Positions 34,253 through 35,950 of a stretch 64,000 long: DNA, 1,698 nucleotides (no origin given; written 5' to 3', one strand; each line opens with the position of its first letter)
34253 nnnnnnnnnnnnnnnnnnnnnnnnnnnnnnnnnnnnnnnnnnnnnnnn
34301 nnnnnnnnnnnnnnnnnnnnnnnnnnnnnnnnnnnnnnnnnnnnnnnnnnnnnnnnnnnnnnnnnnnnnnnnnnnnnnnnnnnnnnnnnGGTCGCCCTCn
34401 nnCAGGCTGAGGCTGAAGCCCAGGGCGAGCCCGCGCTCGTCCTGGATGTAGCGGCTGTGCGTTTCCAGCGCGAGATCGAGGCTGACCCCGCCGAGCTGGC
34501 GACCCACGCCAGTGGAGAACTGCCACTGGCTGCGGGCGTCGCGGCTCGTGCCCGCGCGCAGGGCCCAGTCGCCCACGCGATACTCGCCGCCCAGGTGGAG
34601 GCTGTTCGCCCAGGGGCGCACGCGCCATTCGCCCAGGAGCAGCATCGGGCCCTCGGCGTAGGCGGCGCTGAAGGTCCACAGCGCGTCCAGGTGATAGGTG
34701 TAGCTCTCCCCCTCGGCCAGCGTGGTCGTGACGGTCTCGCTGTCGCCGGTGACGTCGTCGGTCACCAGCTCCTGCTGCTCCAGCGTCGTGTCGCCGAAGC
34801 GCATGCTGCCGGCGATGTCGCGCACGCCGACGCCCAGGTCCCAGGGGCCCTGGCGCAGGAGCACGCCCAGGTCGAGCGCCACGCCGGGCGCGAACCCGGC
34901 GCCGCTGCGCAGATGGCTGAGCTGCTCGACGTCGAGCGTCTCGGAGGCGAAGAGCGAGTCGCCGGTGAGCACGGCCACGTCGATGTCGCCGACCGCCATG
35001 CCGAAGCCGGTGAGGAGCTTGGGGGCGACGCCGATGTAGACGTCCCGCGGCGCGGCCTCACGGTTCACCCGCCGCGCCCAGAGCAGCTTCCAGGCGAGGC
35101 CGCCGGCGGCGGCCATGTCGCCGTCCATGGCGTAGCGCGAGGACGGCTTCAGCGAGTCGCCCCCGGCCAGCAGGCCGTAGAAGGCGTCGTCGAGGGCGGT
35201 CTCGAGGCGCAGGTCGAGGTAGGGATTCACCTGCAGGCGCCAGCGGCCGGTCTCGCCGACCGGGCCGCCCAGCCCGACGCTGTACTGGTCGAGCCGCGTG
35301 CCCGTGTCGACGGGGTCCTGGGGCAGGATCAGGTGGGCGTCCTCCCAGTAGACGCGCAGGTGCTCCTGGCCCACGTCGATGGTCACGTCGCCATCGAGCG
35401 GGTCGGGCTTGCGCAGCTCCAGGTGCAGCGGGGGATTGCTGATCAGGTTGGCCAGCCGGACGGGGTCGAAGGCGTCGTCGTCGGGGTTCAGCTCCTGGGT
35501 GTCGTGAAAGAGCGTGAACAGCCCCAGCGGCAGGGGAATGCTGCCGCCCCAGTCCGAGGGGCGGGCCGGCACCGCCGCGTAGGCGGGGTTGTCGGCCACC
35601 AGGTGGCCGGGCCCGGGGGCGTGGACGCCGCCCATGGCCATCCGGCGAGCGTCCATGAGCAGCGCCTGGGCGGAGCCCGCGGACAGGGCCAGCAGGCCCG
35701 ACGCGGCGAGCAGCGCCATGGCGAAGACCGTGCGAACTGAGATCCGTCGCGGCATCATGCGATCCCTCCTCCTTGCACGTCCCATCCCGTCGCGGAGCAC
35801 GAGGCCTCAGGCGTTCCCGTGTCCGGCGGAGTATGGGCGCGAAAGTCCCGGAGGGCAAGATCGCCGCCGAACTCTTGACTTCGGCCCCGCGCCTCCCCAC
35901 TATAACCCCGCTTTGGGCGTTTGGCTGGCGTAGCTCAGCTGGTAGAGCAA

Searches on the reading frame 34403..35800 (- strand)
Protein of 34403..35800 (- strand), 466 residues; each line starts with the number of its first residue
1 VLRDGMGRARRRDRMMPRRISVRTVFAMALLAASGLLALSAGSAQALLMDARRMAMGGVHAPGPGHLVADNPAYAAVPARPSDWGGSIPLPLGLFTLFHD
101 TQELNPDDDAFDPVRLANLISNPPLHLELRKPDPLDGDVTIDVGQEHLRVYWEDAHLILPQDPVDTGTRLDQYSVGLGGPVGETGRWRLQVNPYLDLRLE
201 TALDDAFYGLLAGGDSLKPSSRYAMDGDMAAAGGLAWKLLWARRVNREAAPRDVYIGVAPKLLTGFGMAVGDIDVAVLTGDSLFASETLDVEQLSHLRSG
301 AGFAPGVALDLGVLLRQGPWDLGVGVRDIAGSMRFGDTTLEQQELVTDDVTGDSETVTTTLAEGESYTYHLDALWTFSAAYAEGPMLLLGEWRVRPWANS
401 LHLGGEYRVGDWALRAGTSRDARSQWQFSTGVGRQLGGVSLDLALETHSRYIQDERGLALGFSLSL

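Call 67: search_protein_families(library=pfam, proteins=[window:34403-35800:-], max_evalue=0.001)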
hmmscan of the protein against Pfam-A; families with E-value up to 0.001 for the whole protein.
window:34403-35800:- (466 aa): 1 family
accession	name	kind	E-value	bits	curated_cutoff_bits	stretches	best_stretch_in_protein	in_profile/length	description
PF13729.12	TraF_2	-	0.00029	20.6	25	0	231-384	135-255/264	F plasmid transfer operon, TraF, protein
